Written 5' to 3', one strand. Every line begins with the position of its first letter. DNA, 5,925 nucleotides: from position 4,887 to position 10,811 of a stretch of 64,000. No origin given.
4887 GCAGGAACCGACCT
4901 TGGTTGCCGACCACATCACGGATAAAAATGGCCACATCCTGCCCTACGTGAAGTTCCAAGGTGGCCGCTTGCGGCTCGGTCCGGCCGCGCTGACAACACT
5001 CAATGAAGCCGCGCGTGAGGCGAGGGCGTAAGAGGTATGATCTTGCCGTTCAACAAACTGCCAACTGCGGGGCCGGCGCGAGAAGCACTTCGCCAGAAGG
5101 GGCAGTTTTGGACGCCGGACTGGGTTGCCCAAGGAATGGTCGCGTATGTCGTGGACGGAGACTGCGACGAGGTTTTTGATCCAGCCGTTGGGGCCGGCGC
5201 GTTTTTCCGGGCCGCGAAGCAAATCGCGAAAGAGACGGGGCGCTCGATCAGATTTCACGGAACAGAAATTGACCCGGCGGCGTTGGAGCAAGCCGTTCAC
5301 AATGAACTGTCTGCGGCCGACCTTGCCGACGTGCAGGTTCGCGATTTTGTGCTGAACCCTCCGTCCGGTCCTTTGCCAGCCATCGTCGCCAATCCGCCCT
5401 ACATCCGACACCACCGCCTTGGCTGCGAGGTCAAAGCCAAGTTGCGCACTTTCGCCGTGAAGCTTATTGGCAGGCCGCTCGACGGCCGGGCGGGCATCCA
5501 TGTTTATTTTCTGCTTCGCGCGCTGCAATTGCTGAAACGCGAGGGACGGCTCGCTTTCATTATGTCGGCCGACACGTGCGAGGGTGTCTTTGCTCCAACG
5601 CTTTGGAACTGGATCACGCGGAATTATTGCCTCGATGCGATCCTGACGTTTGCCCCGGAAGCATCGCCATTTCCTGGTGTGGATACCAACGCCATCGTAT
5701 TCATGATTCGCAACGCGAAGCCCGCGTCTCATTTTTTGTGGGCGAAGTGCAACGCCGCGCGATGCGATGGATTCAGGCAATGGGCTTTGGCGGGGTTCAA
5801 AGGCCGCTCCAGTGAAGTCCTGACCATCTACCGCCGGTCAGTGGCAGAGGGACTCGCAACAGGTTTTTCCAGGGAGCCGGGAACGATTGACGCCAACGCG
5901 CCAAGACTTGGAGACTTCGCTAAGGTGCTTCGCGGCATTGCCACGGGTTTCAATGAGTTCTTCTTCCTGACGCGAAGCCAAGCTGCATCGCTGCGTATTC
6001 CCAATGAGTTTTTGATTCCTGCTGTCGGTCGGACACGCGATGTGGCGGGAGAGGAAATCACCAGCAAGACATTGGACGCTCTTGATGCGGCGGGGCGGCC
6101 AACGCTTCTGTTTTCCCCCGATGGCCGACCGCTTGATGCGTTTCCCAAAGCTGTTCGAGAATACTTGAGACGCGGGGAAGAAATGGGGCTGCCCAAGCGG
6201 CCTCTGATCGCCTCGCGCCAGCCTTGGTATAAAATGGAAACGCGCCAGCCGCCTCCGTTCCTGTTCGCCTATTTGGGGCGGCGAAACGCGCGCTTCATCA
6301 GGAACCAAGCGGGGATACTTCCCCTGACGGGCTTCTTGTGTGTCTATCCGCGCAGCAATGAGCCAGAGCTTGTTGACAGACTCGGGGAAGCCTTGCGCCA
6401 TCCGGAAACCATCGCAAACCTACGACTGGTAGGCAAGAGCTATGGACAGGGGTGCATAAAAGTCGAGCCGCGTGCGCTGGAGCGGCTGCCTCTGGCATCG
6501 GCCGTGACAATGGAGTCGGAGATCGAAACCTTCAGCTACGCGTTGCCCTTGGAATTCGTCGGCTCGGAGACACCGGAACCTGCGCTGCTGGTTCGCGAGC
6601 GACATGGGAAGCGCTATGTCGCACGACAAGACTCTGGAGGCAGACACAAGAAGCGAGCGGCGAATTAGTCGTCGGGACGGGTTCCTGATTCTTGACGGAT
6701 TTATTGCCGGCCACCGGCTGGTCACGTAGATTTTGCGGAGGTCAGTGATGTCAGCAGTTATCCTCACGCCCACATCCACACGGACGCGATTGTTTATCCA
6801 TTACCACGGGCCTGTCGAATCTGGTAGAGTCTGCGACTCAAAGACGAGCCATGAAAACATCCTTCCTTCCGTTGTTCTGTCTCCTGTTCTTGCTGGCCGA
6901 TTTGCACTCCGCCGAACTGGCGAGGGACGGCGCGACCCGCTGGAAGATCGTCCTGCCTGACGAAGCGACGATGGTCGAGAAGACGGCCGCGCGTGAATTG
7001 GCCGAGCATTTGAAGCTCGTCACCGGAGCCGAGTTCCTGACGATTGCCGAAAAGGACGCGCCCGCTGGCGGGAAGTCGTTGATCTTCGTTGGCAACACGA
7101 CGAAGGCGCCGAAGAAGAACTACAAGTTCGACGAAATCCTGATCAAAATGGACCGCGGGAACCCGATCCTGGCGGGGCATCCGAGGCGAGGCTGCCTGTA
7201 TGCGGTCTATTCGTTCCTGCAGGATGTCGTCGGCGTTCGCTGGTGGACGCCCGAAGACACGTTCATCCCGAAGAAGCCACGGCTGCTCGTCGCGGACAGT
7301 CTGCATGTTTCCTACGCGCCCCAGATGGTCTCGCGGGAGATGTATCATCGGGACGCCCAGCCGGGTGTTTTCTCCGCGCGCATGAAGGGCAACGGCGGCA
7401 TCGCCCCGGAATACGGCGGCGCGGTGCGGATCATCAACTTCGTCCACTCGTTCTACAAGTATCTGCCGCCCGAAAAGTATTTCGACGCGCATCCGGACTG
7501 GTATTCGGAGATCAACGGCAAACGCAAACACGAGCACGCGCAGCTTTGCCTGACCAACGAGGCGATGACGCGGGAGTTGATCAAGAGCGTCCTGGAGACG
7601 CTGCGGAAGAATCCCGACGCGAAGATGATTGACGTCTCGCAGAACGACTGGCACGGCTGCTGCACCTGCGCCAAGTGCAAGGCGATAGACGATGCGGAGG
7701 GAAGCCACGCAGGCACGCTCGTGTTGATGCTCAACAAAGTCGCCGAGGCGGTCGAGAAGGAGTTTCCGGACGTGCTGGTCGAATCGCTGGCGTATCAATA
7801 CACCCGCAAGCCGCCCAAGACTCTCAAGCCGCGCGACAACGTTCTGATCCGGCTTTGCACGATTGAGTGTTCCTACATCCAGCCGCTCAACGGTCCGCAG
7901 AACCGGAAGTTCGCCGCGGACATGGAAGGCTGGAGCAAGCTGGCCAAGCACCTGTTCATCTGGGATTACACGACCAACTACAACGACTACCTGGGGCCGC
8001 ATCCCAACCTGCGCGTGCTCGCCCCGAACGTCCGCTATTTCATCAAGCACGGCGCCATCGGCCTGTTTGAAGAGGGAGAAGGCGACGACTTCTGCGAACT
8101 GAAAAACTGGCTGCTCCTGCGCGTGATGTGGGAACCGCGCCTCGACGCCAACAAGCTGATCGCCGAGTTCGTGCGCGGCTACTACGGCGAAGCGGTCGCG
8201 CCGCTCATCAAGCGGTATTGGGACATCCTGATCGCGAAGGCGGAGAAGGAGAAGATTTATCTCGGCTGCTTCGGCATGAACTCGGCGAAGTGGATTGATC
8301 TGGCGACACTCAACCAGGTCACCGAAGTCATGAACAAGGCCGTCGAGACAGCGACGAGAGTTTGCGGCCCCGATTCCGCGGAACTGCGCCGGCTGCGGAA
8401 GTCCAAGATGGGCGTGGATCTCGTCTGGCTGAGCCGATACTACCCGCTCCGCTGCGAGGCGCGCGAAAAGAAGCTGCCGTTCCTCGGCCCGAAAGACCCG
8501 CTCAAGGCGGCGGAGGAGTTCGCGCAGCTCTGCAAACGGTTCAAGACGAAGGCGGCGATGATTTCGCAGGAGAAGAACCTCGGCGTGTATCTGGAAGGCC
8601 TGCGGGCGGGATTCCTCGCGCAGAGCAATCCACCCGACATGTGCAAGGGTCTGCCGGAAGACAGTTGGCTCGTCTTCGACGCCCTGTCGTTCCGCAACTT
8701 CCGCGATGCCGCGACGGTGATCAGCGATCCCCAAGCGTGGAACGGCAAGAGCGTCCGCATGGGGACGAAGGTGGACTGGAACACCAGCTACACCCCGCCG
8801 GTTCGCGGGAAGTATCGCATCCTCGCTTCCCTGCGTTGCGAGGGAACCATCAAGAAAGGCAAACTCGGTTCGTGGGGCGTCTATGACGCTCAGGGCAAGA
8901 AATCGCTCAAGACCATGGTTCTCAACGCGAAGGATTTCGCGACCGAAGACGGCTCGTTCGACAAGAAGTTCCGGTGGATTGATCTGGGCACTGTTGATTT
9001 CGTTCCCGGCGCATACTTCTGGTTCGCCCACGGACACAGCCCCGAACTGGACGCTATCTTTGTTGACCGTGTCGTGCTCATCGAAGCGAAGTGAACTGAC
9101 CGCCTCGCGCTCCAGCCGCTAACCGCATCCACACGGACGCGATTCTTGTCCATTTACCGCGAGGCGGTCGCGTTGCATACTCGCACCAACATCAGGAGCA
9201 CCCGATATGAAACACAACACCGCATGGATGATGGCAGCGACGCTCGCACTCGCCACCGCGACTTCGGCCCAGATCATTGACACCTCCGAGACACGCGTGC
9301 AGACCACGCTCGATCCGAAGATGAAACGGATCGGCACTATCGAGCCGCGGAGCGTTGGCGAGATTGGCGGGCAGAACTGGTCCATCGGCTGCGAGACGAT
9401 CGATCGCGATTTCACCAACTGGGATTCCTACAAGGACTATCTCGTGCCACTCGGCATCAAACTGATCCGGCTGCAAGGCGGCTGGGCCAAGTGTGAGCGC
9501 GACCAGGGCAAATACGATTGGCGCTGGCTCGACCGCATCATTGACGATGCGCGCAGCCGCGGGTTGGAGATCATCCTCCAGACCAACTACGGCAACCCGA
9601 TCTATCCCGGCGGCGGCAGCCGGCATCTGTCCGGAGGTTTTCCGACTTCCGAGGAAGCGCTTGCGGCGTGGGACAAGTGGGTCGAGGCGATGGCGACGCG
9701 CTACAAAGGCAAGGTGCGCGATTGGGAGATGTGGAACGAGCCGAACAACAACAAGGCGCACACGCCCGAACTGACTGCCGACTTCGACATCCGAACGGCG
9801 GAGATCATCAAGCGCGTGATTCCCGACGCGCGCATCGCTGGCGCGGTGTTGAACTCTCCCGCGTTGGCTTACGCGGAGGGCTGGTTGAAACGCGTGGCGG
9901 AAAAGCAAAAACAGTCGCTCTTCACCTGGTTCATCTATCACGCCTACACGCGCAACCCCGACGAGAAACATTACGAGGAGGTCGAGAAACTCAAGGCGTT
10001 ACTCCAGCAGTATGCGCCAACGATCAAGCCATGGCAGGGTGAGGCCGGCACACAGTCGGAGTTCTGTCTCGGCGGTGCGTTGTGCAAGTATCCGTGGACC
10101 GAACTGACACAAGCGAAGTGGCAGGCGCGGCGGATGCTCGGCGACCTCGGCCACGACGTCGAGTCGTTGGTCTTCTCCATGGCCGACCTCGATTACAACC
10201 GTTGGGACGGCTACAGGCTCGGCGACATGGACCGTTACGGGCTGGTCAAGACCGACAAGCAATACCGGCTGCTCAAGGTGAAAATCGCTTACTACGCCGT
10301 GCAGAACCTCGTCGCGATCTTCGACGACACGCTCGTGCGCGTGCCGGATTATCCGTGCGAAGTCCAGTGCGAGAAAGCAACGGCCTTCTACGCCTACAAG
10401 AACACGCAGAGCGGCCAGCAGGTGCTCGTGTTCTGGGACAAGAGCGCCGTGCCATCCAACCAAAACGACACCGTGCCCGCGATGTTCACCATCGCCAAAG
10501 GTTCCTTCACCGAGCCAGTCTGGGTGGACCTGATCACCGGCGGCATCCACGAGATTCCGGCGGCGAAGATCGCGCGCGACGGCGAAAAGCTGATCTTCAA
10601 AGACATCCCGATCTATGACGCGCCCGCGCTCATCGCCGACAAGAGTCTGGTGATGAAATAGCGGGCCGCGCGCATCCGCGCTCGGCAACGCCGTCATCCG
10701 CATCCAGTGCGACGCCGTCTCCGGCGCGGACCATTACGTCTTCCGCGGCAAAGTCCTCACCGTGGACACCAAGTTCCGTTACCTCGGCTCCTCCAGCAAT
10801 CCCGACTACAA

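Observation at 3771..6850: Lower-GC type II restriction-modification cassette inserted between two secreted-hydrolase genes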

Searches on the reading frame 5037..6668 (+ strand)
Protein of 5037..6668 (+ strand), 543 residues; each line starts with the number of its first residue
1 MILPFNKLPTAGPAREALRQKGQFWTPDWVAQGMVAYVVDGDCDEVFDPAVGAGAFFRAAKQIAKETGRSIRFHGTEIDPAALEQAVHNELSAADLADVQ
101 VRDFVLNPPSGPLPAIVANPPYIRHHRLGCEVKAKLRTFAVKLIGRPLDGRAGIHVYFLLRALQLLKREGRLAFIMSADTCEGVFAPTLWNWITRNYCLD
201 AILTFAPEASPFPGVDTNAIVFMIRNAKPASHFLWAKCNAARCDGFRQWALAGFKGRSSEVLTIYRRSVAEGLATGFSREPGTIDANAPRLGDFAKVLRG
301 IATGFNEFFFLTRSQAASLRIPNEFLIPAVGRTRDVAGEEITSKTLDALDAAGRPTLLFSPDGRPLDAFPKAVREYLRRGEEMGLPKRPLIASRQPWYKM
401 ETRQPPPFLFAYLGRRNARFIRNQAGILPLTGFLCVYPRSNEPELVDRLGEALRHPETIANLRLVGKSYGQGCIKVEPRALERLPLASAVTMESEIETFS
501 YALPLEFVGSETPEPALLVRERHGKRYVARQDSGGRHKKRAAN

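Call 3: search_protein_families(library=pfam, proteins=[window:5037-6668:+], max_evalue=0.01)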
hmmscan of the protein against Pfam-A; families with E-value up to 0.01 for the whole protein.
window:5037-6668:+ (543 aa): 4 families
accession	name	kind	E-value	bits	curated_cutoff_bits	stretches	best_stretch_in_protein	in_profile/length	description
PF02384.22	N6_Mtase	-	9.3e-13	48.6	20.4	1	14-180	18-187/311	N-6 DNA Methylase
PF07669.17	Eco57I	-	9.8e-09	36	25.3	1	115-207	77-166/171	Eco57I restriction-modification methylase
PF20473.4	MmeI_Mtase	-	0.0012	18.5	27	0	116-196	139-218/259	MmeI, DNA-methyltransferase domain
PF22837.1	M_Eco57I_C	-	0.0034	17.3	27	1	291-498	31-234/283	Type II methyltransferase M.Eco57I, C-terminal domain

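Call 4: search_protein_families(library=ncbifam, proteins=[window:5037-6668:+], max_evalue=0.1)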
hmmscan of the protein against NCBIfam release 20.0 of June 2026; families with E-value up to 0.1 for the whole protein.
window:5037-6668:+ (543 aa): 3 families
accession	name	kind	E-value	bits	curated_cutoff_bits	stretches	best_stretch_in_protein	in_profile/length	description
TIGR03534.1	RF_mod_PrmC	equivalog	1e-05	25.2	199.1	1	44-126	90-170/253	peptide chain release factor N(5)-glutamine methyltransferase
NF047738.1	antiphage_MADS2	equivalog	9.1e-05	20.9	720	1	19-67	307-356/654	methylation-associated defense system DNA methyltransferase MAD2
TIGR02987.1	met_A_Alw26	exception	0.0012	17.6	353.5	1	20-86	2-79/523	Alw26I/Eco31I/Esp3I family type II restriction adenine-specific DNA-methyltransferase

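Call 5: search_protein_families(library=padloc, proteins=[window:5037-6668:+], max_evalue=0.1)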
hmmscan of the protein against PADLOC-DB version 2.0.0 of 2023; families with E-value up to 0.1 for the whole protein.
window:5037-6668:+ (543 aa): 39 families (the best 25 are shown)
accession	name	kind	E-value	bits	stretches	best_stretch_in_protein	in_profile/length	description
PDLC03267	MTase_II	-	2e-45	153.7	1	20-497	12-487/539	Type II methyltransferase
PDLC03331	MTase_II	-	3.2e-42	142.9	2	292-482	295-484/541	Type II methyltransferase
PDLC03328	MTase_II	-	4.2e-38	129.2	1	19-493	29-509/587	Type II methyltransferase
PDLC03301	MTase_II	-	3.1e-30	103.3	2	18-194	71-247/604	Type II methyltransferase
PDLC03222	MTase_II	-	4.6e-30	102.8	1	14-489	125-582/602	Type II methyltransferase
PDLC03366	MTase_II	-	1.1e-19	68.5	2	21-228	22-225/568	Type II methyltransferase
PDLC03248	MTase_II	-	6.3e-13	46.3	1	21-228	9-198/521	Type II methyltransferase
PDLC03293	MTase_II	-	1.2e-12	45.4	1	9-236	4-217/427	Type II methyltransferase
PDLC04134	mad2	-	3.1e-12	44.1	1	20-226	269-446/492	mads_2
PDLC03313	MTase_II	-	7e-12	42.6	1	94-228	124-255/563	Type II methyltransferase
PDLC02643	DrmMI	-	4.3e-09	32.8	1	113-194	869-950/1347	DrmMI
PDLC02646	DrmMI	-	1.2e-08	31.6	1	111-179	281-349/792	DrmMI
PDLC03021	MTase_I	-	6.7e-08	29.8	1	20-223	162-376/491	Type I methyltransferase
PDLC03226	MTase_II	-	1.8e-07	28.2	1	19-177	14-187/579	Type II methyltransferase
PDLC03282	MTase_II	-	2.5e-07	28.4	1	19-205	11-166/386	Type II methyltransferase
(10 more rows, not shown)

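Call 6: search_solved_structures(query=window:5037-6668:+, max_evalue=0.01, show_alignments=1)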
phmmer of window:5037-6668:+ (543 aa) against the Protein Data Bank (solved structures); distinct sequences matched with E-value up to 0.01: 6.
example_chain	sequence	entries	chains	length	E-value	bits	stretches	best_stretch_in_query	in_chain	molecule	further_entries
1aqj_A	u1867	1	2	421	1.1e-06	30.7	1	13-178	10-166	ADENINE-N6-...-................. TAQI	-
2ibs_A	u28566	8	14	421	1.1e-06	30.7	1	13-178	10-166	Modification methylase TaqI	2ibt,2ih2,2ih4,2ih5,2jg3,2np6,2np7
1aqi_A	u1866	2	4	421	1.2e-06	30.7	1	13-178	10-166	ADENINE-N6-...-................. TAQI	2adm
7bst_D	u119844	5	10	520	4.9e-05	25.3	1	15-210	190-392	Type I restriction enzyme EcoR124II M protein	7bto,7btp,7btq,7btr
1g38_A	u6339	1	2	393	9.3e-05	24.4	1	26-178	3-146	MODIFICATION METHYLASE TAQI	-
7qw5_A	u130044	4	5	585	0.00013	24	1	20-177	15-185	Modification methylase BseCI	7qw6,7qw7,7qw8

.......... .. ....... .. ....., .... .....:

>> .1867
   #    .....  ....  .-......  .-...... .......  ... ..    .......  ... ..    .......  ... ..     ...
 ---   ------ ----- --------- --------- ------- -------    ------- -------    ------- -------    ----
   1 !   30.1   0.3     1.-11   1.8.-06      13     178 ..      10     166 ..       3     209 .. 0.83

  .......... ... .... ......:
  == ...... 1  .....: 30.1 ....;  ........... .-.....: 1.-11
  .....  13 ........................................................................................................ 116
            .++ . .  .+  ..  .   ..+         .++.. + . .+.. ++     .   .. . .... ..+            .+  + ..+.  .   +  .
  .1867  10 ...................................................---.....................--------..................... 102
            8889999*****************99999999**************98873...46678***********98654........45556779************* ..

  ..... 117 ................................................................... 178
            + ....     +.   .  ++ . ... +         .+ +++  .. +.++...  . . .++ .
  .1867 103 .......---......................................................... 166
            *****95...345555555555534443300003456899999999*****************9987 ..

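Call 26: find_homologous_proteins(query=window:5037-6665:+, max_evalue=1e-10)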
Query window:5037-6665:+ (543 aa): 2584 proteins with E <= 1e-10 among 8000 candidates; the best 120 are listed.
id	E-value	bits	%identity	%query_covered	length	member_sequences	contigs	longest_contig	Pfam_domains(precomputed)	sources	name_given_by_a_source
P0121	0.0e+0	1181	96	99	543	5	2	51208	PF02384.23,PF07669.18,PF22837.2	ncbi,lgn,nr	ncbi:MAG: N-6 DNA methylase [Verrucomicrobia bacterium]|nr:N-6 DNA methylase [Verrucomicrobiota bact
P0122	0.0e+0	1174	94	100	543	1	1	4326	PF02384.23,PF07669.18,PF22837.2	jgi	-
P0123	0.0e+0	1078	86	100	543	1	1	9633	PF02384.23,PF07669.18,PF22837.2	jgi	jgi:hypothetical protein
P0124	0.0e+0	1055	86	97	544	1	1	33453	PF02384.23,PF07669.18,PF22837.2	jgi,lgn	jgi:hypothetical protein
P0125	0.0e+0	1010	80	100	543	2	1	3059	PF02384.23,PF07669.18,PF22837.2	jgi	-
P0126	1.3e-221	755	65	93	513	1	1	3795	PF02384.23,PF07669.18,PF22837.2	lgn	-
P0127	8.7e-221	752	66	89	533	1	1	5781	PF02384.23,PF07669.18,PF22837.2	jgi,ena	-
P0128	5.4e-220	750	65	91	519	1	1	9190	PF02384.23,PF07669.18,PF22837.2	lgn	-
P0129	5.6e-219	746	64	93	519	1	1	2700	PF02384.23,PF07669.18,PF22837.2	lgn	-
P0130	4.7e-217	740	65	90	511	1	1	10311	PF02384.23,PF07669.18,PF22837.2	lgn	-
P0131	8.3e-217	739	64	93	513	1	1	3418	PF02384.23,PF07669.18,PF22837.2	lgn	-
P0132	8.6e-217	739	63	96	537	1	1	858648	PF02384.23,PF07669.18,PF22837.2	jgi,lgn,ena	-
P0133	2.0e-216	738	66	89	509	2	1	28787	PF02384.23,PF07669.18,PF22837.2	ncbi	-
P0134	2.5e-216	738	64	92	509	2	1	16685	PF02384.23,PF07669.18,PF22837.2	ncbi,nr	ncbi:MAG: SAM-dependent DNA methyltransferase [Deltaproteobacteria bacterium]|nr:SAM-dependent DNA m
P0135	8.9e-216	736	62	99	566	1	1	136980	PF02384.23,PF07669.18,PF22837.2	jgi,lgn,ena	-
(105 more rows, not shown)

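Call 43: find_encoding_contigs(protein=P0121, flank=8000, max_places=4)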
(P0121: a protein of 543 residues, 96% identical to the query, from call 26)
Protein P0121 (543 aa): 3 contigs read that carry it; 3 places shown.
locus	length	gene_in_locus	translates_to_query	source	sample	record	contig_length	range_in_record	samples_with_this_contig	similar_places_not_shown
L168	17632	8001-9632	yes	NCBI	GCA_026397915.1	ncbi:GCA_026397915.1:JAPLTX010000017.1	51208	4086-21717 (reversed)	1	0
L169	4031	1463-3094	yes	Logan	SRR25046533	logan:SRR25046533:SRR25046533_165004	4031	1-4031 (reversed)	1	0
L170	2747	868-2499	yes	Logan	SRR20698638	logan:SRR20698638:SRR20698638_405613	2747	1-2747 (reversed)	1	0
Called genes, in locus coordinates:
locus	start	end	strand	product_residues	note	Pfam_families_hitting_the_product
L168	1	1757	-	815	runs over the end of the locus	PF13802:Gal_mutarotas_2, PF01055:Glyco_hydro_31_2nd, PF21365:Glyco_hydro_31_3rd, PF17137:DUF5110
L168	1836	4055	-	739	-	-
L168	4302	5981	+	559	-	-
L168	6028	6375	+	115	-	PF10387:DUF2442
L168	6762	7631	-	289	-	-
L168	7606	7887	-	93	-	PF13560:HTH_31, PF12844:HTH_19, PF13413:HTH_25 (faint), PF13443:HTH_26, PF01381:HTH_3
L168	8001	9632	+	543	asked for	PF02384:N6_Mtase, PF07669:Eco57I, PF22837:M_Eco57I_C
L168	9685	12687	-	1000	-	PF22842:Pel9A-like_beta_helix, PF13229:Beta_helix (weak), PF20434:BD-FAE, PF07859:Abhydrolase_3, PF00326:Peptidase_S9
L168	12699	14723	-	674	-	PF16889:Hepar_II_III_N, PF07940:Hepar_II_III_C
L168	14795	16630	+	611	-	PF13385:Laminin_G_3, PF02210:Laminin_G_2 (faint), PF13088:BNR_2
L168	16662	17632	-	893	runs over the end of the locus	-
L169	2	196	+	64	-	?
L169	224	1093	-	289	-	-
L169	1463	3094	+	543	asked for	PF02384:N6_Mtase, PF07669:Eco57I, PF22837:M_Eco57I_C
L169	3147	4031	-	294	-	?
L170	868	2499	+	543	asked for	PF02384:N6_Mtase, PF07669:Eco57I, PF22837:M_Eco57I_C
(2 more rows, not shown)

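Call 50: search_protein_families(library=pfam, proteins=[L168:6765-7631:-, L168:7609-7887:-], max_evalue=0.1)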
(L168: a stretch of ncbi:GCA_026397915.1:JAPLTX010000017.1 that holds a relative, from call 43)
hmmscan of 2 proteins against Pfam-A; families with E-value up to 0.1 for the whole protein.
L168:6765-7631:- (289 aa): 0 families

L168:7609-7887:- (93 aa): 6 families
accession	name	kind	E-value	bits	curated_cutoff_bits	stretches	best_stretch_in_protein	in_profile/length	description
PF01381.28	HTH_3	-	1.1e-16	61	23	1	22-74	1-53/55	Helix-turn-helix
PF13560.12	HTH_31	-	5.4e-14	52.7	27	1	17-72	1-57/64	Helix-turn-helix domain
PF12844.13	HTH_19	-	1.1e-08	35.3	30.2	1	19-80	1-62/64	Helix-turn-helix domain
PF13443.12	HTH_26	-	1.7e-08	35.1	22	1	21-77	1-58/63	Cro/C1-type HTH DNA-binding domain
PF13413.12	HTH_25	-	2.1e-05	24.7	24.6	1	21-53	1-33/62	Helix-turn-helix domain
PF02641.20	DUF190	-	0.039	14.7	23.4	1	46-90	6-50/97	Uncharacterized ACR, COG1993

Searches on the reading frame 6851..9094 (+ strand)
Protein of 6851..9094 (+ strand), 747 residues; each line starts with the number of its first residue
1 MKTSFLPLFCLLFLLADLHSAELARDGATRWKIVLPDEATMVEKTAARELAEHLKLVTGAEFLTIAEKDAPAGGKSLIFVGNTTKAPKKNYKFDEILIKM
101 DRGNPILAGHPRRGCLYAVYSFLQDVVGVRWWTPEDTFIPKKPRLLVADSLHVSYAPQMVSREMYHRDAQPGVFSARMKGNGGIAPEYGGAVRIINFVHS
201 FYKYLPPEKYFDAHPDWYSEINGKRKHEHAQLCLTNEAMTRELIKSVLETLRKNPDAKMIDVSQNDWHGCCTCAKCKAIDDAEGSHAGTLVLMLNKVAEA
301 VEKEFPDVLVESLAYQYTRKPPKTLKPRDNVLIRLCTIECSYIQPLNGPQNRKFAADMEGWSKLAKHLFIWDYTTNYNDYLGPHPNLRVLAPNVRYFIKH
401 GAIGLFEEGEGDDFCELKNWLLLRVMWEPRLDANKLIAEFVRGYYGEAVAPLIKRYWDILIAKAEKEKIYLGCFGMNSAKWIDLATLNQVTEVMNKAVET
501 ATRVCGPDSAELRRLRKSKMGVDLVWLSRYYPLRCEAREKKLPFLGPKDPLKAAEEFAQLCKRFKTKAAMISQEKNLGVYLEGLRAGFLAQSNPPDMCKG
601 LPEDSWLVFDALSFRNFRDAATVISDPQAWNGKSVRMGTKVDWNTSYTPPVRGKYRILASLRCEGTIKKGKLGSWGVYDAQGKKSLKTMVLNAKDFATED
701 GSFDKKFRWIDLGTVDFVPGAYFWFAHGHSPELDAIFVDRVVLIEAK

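Call 3: search_protein_families(library=pfam, proteins=[window:6851-9094:+], max_evalue=0.01)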
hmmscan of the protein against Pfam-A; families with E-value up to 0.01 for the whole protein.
window:6851-9094:+ (747 aa): 2 families
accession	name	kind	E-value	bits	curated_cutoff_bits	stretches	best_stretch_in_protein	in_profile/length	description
PF16126.11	DUF4838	-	1.4e-98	330.5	26.6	1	131-458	1-325/325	Domain of unknown function (DUF4838)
PF02065.24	Melibiase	-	0.0055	16.2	27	1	210-315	135-240/347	Melibiase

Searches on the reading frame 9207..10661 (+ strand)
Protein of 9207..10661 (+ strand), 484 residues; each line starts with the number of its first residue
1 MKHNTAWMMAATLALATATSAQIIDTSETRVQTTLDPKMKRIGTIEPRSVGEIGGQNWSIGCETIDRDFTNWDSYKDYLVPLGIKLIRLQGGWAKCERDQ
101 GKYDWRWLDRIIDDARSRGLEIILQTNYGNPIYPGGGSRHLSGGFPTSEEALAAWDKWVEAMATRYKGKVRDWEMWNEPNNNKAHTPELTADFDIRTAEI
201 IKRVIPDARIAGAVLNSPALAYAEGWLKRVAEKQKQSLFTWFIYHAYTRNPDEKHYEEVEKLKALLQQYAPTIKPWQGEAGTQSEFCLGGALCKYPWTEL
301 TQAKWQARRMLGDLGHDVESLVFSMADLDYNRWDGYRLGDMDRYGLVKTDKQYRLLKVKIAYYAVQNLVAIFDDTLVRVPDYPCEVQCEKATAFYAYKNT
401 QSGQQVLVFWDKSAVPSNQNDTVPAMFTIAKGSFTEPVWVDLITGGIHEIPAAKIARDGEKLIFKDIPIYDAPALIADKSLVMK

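Call 3: search_protein_families(library=pfam, proteins=[window:9207-10661:+], max_evalue=0.01)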
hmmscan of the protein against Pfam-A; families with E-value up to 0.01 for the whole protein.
window:9207-10661:+ (484 aa): 2 families
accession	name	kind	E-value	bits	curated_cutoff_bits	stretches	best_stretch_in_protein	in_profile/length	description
PF02449.21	Glyco_hydro_42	-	2.3e-08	34.2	21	1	82-127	22-68/376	Beta-galactosidase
PF00331.26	Glyco_hydro_10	-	0.0023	17.7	22.1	1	93-184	47-134/311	Glycosyl hydrolase family 10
